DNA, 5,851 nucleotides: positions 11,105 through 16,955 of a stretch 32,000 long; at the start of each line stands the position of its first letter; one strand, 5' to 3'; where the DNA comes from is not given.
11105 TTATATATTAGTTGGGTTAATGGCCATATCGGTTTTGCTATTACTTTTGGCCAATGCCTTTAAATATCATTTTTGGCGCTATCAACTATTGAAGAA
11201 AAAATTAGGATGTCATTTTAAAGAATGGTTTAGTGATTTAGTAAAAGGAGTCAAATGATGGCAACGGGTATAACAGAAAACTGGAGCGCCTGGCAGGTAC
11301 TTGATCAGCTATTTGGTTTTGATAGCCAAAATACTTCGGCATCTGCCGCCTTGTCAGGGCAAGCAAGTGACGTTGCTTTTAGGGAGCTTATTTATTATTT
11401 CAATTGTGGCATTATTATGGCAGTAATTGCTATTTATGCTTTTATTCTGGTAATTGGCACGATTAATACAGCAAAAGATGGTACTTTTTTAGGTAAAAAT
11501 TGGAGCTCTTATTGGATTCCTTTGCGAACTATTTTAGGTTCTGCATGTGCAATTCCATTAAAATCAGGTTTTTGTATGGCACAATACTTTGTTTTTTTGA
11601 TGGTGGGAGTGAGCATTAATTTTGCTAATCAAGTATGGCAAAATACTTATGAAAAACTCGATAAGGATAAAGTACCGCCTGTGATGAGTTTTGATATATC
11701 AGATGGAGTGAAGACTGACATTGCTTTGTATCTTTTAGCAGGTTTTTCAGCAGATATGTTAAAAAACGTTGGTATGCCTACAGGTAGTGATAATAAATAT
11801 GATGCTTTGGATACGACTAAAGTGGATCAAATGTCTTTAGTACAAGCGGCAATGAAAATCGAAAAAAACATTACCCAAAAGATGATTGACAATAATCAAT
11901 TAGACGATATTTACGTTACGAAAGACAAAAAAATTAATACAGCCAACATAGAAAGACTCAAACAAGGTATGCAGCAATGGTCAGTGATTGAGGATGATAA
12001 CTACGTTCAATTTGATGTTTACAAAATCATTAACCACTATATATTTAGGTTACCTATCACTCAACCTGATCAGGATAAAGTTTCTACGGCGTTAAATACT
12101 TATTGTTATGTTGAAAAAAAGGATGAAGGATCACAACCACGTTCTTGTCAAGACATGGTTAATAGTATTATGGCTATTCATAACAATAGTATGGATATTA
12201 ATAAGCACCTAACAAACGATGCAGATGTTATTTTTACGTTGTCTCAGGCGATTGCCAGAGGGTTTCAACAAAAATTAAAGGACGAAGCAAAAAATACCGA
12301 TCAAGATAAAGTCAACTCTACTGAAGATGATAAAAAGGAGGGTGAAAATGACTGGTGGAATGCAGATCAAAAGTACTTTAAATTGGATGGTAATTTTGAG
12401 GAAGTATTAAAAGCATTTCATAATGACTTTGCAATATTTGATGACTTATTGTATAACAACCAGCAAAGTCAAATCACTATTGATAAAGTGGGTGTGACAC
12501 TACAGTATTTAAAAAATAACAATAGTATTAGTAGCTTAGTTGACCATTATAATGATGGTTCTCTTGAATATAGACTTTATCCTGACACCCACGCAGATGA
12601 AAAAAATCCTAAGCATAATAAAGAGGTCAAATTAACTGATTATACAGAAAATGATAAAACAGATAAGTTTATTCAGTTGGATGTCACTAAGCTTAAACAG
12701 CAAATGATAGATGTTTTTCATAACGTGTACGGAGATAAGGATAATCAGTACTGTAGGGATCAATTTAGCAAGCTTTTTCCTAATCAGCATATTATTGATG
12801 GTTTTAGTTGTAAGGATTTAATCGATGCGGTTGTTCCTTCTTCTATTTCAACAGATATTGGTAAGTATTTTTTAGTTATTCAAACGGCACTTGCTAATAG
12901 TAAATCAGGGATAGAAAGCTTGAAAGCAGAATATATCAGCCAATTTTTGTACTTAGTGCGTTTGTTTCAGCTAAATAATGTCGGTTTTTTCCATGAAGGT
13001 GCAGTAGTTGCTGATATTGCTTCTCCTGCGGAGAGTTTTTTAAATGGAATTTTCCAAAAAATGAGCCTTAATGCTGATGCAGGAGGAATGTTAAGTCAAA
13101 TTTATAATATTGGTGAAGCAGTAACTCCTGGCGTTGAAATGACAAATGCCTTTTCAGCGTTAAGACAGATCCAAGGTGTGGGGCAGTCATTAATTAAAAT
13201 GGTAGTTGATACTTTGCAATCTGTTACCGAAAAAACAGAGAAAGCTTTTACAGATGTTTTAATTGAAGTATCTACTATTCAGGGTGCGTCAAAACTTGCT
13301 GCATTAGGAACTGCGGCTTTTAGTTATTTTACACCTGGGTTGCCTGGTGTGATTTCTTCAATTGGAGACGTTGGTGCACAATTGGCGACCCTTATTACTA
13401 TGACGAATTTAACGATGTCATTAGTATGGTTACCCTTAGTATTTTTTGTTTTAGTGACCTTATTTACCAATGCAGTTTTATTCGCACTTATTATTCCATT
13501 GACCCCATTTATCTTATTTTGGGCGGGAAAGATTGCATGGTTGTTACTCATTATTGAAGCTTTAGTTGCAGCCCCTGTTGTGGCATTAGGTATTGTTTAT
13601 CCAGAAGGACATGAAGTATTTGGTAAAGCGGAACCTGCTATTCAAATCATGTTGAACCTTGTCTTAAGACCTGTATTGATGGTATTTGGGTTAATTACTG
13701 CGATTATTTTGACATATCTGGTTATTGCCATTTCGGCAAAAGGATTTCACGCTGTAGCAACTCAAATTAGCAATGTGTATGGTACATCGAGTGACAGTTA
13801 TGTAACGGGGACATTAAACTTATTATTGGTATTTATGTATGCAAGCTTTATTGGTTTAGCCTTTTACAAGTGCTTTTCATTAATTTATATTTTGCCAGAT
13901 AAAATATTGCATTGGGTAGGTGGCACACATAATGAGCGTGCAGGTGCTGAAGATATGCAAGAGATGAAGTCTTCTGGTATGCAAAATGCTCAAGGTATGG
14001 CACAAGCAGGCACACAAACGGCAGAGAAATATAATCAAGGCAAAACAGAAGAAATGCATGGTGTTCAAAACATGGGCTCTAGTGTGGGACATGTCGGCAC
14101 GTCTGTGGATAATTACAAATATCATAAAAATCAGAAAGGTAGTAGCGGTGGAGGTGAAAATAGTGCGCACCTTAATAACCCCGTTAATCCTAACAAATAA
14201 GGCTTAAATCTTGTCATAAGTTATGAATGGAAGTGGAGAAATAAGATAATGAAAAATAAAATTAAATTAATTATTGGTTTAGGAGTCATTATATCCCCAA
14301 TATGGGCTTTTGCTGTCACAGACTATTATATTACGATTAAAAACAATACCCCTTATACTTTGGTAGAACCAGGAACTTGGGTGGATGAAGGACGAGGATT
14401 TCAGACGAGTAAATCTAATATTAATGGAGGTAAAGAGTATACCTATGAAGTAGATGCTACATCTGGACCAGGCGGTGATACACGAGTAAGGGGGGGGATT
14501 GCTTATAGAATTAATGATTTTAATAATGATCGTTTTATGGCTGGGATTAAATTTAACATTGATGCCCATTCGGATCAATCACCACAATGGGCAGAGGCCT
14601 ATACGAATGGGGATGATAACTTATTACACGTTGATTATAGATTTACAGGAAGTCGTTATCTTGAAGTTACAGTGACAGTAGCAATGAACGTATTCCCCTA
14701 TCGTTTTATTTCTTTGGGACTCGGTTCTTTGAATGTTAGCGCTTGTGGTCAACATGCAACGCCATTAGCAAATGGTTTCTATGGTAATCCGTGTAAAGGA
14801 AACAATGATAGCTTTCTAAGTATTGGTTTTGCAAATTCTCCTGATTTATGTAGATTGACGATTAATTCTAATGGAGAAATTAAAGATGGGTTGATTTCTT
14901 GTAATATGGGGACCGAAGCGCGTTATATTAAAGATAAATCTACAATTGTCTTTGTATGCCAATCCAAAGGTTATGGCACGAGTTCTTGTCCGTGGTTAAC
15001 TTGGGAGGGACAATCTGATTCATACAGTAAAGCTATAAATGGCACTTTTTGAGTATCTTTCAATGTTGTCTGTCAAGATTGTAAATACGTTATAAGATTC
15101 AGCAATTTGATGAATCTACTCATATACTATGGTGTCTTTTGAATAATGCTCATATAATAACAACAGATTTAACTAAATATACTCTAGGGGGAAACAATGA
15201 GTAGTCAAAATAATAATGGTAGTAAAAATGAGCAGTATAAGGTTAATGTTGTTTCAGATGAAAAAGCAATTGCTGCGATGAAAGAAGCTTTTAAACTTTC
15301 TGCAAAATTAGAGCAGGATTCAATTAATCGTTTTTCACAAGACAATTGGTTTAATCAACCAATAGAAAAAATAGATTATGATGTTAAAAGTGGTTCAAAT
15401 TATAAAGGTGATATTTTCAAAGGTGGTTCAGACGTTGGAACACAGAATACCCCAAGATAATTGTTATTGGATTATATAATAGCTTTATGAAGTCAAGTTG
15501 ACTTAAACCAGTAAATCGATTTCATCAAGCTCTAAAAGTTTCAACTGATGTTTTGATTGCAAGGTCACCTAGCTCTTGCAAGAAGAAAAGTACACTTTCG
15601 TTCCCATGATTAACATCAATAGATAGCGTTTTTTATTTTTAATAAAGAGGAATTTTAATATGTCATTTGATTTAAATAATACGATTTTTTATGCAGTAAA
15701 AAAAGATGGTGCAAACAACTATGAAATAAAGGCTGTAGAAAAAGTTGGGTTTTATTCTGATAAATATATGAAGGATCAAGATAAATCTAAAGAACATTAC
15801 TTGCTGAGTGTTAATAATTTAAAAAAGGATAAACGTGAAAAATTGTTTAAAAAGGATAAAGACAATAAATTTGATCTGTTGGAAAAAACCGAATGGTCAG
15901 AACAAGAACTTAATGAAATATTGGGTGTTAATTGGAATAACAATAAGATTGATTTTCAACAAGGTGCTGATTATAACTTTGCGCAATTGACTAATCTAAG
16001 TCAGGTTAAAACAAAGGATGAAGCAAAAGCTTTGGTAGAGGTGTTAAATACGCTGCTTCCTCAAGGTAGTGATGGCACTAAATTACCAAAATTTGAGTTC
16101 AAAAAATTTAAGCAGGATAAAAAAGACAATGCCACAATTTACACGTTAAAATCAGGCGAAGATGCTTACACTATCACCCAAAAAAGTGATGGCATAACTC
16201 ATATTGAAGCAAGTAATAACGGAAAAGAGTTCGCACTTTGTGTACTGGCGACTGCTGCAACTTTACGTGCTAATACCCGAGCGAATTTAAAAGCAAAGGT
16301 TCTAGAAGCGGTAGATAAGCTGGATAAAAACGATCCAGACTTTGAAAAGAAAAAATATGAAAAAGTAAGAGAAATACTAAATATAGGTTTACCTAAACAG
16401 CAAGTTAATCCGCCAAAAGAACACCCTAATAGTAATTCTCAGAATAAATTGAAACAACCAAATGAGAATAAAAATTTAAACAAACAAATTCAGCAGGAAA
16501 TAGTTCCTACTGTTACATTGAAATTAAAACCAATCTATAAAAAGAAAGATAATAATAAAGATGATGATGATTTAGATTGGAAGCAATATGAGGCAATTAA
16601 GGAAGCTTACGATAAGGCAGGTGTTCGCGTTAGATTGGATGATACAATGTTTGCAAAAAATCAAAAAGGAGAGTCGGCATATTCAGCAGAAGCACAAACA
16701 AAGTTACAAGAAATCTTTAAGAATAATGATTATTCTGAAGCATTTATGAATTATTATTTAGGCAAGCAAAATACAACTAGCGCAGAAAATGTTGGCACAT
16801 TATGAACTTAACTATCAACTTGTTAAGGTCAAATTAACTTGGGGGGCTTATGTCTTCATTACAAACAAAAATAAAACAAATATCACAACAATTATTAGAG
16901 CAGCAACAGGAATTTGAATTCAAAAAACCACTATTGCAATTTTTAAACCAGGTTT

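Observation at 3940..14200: Condensed, re-ordered Dot/Icm-type (type IVB) secretion module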

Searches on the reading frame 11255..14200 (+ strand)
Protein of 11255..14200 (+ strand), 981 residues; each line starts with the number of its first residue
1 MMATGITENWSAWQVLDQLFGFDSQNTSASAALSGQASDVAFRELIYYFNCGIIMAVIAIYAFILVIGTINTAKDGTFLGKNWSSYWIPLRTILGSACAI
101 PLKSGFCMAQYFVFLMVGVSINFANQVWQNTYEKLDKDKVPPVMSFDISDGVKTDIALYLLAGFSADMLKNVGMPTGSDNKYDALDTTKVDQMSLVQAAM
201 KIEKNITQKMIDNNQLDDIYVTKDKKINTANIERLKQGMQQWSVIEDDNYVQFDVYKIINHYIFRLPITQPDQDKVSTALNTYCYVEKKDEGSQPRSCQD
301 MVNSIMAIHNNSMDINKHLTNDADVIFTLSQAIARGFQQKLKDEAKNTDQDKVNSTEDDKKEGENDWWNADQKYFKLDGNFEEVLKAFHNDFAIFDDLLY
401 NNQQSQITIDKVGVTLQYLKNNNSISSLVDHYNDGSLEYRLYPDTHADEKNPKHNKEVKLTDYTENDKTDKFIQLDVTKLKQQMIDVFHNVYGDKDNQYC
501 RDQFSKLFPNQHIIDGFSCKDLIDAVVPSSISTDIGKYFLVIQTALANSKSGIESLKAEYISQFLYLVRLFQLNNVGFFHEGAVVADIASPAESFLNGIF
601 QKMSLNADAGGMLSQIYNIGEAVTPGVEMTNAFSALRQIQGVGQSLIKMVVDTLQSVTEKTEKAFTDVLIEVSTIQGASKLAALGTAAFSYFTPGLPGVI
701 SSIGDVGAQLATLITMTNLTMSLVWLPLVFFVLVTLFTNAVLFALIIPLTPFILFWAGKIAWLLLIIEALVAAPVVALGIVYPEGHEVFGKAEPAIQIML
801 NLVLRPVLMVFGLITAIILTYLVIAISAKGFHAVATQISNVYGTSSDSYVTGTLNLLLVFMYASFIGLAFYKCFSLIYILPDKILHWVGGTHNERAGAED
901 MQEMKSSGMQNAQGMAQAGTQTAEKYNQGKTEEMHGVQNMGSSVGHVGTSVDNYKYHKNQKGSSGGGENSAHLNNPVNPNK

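Call 3: search_protein_families(library=pfam, proteins=[window:11255-14200:+], max_evalue=0.01)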
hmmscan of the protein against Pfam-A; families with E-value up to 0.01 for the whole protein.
window:11255-14200:+ (981 aa): 0 families

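Call 4: search_protein_families(library=ncbifam, proteins=[window:11255-14200:+], max_evalue=0.01)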
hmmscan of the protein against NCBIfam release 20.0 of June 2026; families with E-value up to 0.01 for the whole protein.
window:11255-14200:+ (981 aa): 2 families
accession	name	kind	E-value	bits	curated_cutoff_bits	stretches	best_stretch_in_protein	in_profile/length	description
NF033886.1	T4SS_DotA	equivalog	5.2e-73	247.3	500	1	33-892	19-789/790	type IVB secretion system protein DotA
TIGR04346.1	DotA_TraY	subfamily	9.1e-64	216.2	100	2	639-889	439-656/656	DotA/TraY family protein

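Call 61: search_solved_structures(query=window:11255-14200:+, max_evalue=0.001)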
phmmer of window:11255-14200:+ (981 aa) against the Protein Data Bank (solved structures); distinct sequences matched with E-value up to 0.001: 1.
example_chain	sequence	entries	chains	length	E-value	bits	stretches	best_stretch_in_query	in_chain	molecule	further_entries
9ngy_FP1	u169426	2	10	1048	5.4e-42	147.2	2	708-841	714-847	DotA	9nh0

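Call 71: search_dna_similar(query=window:11255-14200:+, collection=plasmids, mode=protein, max_rows=15)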
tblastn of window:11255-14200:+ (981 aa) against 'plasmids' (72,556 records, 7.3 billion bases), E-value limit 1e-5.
Records with a match: 325; places in all: 335; records where one place covers at least 80% of the query: 0.
Best place of each record, by identity: <60% 325.
By first word of the organism name: Pseudomonas 73; Xanthomonas 49; Klebsiella 45; Salmonella 25; Acetobacter 17; Aeromonas 11; Enterobacter 11; Citrobacter 11; Burkholderia 9; Yersinia 4; and 38 more.
By predicted mobility (MOB-suite, as given by PLSDB): non-mobilizable 178; mobilizable 81; conjugative 66.
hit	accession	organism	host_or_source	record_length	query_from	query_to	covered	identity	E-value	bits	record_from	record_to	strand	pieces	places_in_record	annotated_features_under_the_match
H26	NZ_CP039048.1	Piscirickettsia salmonis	Salmo salar,cell culture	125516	33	944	54%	35.8%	2e-55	322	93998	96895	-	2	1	DotA/TraY family protein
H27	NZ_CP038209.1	Piscirickettsia salmonis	Salmo salar,ISOLATE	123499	33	905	50%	36.5%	1e-54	320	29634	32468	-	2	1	DotA/TraY family protein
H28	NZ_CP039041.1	Piscirickettsia salmonis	Salmo salar,cell culture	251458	33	905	50%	36.5%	1e-54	320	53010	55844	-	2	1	DotA/TraY family protein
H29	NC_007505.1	Xanthomonas euvesicatoria pv. vesicatoria str. 85-10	-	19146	49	906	56%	25.1%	3e-16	166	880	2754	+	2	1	DotA/TraY family protein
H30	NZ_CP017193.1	Xanthomonas euvesicatoria pv. vesicatoria str. 85-10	pepper plant,single cell,infected ...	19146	49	906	56%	25.1%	3e-16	166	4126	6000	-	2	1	DotA/TraY family protein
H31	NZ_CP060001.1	Xanthomonas citri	Citrus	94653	49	906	47%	26.4%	6e-16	163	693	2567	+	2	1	DotA/TraY family protein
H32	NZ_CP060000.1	Xanthomonas citri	Citrus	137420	49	906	47%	26.4%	6e-16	163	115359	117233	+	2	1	DotA/TraY family protein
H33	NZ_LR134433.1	Legionella adelaidensis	environmental,Cooling tower water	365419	49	899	25%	37.1%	2e-22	186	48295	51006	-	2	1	dotA: type IVB secretion system protein DotA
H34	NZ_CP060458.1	Xanthomonas citri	Cell culture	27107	15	907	28%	32.0%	1e-12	156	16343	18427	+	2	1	DotA/TraY family protein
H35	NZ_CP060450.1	Xanthomonas citri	Cell culture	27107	15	907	28%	32.0%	1e-12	156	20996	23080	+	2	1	DotA/TraY family protein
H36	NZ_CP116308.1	Xanthomonas perforans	Tomato,cell culture,leaf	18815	15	907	28%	32.0%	3e-12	155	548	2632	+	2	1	DotA/TraY family protein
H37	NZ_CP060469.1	Xanthomonas citri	Cell culture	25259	15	907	28%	32.0%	3e-12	155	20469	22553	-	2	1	DotA/TraY family protein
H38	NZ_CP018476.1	Xanthomonas perforans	Solanum lycopersicum,tomato field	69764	15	907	28%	32.0%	4e-12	155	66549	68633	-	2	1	DotA/TraY family protein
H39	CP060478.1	Xanthomonas citri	Citrus,Cell culture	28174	15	907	28%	32.0%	4e-12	155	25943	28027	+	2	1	none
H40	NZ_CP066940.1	Xanthomonas campestris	Brassica oleracea var. gemmifera,Cell ...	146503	33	889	25%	35.5%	6e-15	164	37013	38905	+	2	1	DotA/TraY family protein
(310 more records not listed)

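Call 75: find_related_loci(query=window:11255-14200:+, collection=metagenome_contigs, flank=10000)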
Query window:11255-14200:+ (981 aa) in metagenome_contigs; peptide patterns used: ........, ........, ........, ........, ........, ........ (x = any residue, [..] = any of these).
34 stretches matched a pattern; 4 encode a relative of the query (tblastn E <= 1e-3); 4 distinct loci.
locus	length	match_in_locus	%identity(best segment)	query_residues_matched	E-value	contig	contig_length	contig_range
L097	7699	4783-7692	77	1-962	0e+0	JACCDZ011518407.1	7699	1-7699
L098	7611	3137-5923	29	7-913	9e-102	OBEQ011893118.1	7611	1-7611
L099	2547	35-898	42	705-953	5e-64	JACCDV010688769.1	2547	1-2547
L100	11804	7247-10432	37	14-950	5e-46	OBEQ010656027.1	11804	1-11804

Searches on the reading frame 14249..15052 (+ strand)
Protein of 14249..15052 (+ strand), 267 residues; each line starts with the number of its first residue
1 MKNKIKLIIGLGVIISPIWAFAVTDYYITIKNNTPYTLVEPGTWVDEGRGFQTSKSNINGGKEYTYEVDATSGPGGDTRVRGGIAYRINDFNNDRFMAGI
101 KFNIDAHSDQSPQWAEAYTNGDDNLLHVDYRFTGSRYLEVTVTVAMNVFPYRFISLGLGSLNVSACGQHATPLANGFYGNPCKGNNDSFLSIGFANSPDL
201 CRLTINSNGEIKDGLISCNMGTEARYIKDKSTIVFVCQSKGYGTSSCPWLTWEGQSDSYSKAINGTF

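Call 5: search_protein_families(library=ncbifam, proteins=[window:14249-15052:+], max_evalue=0.01)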
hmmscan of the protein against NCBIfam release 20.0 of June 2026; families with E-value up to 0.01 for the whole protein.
window:14249-15052:+ (267 aa): 0 families

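Call 55: search_protein_families(library=pfam, proteins=[window:14249-15052:+], max_evalue=0.05)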
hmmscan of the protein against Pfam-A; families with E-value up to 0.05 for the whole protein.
window:14249-15052:+ (267 aa): 0 families

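Call 63: search_solved_structures(query=window:14249-15052:+, max_evalue=1)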
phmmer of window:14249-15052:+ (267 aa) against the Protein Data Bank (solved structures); distinct sequences matched with E-value up to 1: 0.

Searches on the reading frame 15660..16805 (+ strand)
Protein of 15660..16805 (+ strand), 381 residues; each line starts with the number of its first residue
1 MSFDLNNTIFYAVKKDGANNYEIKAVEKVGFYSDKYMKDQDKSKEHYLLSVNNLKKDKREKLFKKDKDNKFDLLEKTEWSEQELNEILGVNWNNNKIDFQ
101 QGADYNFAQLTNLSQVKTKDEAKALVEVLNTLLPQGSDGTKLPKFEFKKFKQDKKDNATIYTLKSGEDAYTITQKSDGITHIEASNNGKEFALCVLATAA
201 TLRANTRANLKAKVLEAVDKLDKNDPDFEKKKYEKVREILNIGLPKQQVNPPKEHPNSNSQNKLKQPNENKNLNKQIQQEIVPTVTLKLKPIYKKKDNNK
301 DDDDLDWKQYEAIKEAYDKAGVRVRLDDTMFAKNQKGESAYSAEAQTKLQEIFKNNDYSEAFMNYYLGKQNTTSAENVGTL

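Call 5: search_protein_families(library=ncbifam, proteins=[window:15660-16805:+], max_evalue=0.01)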
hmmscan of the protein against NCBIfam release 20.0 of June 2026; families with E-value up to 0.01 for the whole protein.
window:15660-16805:+ (381 aa): 0 families

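Call 55: search_protein_families(library=pfam, proteins=[window:15660-16805:+], max_evalue=0.05)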
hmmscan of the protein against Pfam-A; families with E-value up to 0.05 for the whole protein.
window:15660-16805:+ (381 aa): 0 families

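Call 64: search_solved_structures(query=window:15660-16805:+, max_evalue=1)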
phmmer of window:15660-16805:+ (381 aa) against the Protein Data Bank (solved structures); distinct sequences matched with E-value up to 1: 0.
